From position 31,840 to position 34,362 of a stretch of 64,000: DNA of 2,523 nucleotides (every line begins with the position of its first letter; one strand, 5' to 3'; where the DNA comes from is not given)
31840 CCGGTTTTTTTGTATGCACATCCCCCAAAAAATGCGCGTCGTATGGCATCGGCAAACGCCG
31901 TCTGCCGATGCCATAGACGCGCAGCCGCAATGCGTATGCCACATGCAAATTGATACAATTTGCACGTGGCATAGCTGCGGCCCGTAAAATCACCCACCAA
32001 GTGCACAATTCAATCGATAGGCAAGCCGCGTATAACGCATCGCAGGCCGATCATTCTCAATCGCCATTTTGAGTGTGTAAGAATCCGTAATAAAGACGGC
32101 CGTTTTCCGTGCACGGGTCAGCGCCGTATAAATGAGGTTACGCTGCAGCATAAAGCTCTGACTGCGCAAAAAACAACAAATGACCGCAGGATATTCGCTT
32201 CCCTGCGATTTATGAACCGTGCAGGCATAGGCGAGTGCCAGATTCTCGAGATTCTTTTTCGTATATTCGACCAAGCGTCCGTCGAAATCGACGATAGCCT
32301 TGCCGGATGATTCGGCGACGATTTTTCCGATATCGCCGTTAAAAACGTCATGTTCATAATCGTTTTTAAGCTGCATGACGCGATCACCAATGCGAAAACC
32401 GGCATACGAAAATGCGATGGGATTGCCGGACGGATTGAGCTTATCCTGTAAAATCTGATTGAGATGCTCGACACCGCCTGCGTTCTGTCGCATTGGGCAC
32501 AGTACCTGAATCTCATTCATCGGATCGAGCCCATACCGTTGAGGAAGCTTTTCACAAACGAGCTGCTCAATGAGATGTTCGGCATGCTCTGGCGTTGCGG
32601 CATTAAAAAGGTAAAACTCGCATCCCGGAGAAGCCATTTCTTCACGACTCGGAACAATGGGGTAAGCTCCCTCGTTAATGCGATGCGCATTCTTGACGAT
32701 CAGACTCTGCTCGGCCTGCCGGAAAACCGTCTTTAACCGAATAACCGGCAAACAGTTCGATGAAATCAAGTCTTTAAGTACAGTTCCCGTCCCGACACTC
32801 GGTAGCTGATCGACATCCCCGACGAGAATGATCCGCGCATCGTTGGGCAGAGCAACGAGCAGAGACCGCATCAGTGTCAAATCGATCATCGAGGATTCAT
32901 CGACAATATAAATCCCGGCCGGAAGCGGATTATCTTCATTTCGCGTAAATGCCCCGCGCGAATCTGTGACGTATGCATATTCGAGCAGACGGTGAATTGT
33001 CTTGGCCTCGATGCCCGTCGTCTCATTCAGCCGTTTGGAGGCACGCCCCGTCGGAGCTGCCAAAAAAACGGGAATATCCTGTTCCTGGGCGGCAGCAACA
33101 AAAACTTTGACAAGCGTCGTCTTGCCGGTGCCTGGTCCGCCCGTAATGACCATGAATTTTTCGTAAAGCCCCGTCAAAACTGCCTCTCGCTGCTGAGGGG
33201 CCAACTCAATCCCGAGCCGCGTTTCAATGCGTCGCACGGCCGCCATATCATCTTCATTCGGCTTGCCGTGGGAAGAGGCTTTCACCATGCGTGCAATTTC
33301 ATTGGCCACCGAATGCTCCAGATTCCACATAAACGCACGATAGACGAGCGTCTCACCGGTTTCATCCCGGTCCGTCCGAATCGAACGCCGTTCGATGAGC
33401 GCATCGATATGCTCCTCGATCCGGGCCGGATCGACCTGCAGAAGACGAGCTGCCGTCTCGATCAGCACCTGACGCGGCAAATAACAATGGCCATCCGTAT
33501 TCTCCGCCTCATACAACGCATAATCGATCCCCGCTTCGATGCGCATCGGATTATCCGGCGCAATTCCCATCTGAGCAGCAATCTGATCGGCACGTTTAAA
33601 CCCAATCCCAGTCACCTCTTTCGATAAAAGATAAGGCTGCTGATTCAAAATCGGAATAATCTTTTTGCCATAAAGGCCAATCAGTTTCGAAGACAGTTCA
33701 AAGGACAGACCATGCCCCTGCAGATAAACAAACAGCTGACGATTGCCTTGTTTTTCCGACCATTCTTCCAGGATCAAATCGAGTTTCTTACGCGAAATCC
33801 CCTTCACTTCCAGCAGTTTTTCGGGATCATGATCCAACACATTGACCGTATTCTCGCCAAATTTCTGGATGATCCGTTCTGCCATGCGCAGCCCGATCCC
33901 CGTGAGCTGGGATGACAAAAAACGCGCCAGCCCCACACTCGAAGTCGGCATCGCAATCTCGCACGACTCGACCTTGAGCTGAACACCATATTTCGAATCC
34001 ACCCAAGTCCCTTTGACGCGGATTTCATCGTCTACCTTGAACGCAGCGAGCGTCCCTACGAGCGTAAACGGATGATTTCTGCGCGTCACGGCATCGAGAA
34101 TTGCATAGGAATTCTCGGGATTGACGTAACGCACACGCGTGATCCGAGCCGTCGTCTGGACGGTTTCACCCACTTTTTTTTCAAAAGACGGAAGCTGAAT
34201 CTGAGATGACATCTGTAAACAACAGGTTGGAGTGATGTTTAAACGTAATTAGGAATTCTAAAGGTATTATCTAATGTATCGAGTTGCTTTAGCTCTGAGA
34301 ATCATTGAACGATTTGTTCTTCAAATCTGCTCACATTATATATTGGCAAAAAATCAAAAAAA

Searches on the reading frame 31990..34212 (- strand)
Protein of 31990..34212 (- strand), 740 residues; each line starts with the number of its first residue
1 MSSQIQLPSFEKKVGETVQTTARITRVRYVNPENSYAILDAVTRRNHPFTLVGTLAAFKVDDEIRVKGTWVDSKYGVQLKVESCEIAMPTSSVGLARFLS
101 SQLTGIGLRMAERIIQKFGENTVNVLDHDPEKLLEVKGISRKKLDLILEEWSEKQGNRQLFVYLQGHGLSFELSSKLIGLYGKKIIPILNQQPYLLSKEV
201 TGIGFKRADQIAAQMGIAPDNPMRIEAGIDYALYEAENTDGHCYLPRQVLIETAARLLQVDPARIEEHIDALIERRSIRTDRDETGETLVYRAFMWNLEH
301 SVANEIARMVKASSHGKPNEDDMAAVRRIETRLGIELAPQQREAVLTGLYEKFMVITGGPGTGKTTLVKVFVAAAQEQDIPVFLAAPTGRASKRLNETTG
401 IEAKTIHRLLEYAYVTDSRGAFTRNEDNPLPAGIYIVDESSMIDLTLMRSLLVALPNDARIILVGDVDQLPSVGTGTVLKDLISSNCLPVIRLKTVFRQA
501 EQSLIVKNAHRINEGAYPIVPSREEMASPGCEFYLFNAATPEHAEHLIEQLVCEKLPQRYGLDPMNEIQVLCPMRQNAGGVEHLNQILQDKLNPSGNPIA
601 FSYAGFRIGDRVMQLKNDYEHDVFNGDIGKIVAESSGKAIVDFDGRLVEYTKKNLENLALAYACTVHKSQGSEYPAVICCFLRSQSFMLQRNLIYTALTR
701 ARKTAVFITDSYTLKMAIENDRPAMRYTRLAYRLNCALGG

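Call 21: search_protein_families(library=pfam, proteins=[window:31990-34212:-], max_evalue=0.00001)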
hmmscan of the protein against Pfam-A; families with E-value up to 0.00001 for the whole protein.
window:31990-34212:- (740 aa): 9 families
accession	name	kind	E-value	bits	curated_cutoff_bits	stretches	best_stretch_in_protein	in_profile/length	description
PF13604.12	AAA_30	-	8.8e-41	140.2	27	1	337-516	2-172/191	AAA domain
PF13245.12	AAA_19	-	2.5e-40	138.2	25.1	1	341-474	1-133/134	AAA domain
PF14490.11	HHH_RecD2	-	1.2e-34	118.5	27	1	153-244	1-92/92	ATP-dependent RecD2 DNA helicase HHH domain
PF18335.7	SH3_13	-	6.7e-18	64.7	41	1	584-643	1-65/65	ATP-dependent RecD-like DNA helicase SH3 domain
PF13538.12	UvrD_C_2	-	5.9e-17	61.7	27.4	1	660-707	1-51/52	UvrD-like helicase C-terminal domain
PF23139.1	OB_YrrC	-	6.8e-13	48.8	27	1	20-89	4-76/76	ATP-dependent DNA helicase YrrC, OB-fold domain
PF01443.25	Viral_helicase1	-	3e-12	47.3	21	1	634-709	155-228/228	Viral superfamily 1 RNA helicase core domain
PF14520.12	HHH_5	-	8.7e-09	36.2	27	0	102-152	6-56/57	Helix-hairpin-helix domain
PF13086.12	AAA_11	-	4.3e-07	30.4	27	0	339-387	4-60/257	AAA domain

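Call 68: search_protein_families(library=padloc, proteins=[window:31990-34212:-], max_evalue=0.001)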
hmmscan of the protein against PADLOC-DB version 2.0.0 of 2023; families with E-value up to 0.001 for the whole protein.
window:31990-34212:- (740 aa): 21 families
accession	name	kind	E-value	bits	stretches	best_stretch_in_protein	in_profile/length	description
PDLC01734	typeIV_RecD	-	4e-80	268.1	1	112-737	89-743/763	RecD_0_IVD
PDLC05064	PDC-S68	-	1.3e-59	200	2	210-510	541-867/1273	-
PDLC05065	PDC-S68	-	2e-55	186.2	2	219-484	478-756/1221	-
PDLC05066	PDC-S68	-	2.1e-54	183.1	3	287-484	518-732/1202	-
PDLC01148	RecD_like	-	1.6e-51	173.5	2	187-621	169-569/719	RecD/Tra ATPase fused to N-terminal HHH domain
PDLC04476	PDC-M16A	-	1.5e-29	100.9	3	352-443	26-128/691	-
PDLC04475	PDC-M16A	-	1.7e-27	94.3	2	351-633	31-330/721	-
PDLC05035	PDC-S53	-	3.9e-23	79.5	2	299-646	458-766/900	-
PDLC04472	PDC-M16A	-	7.5e-17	58.9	2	348-443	237-344/930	-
PDLC04474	PDC-M16A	-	1.1e-11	41.9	1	352-471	236-376/917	-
PDLC00117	GajB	-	1.8e-08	31.3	0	457-579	245-364/604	UrvD helicase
PDLC03920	MkoA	-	4.2e-08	29.9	1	270-378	553-658/1112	-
PDLC03802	RTasHel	-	2.7e-06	24.5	1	638-708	579-650/675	DRT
PDLC03924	MkoC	-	5.3e-06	22.8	1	336-374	248-289/1136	-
PDLC03921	MkoA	-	1.4e-05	21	0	314-376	1008-1067/1607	-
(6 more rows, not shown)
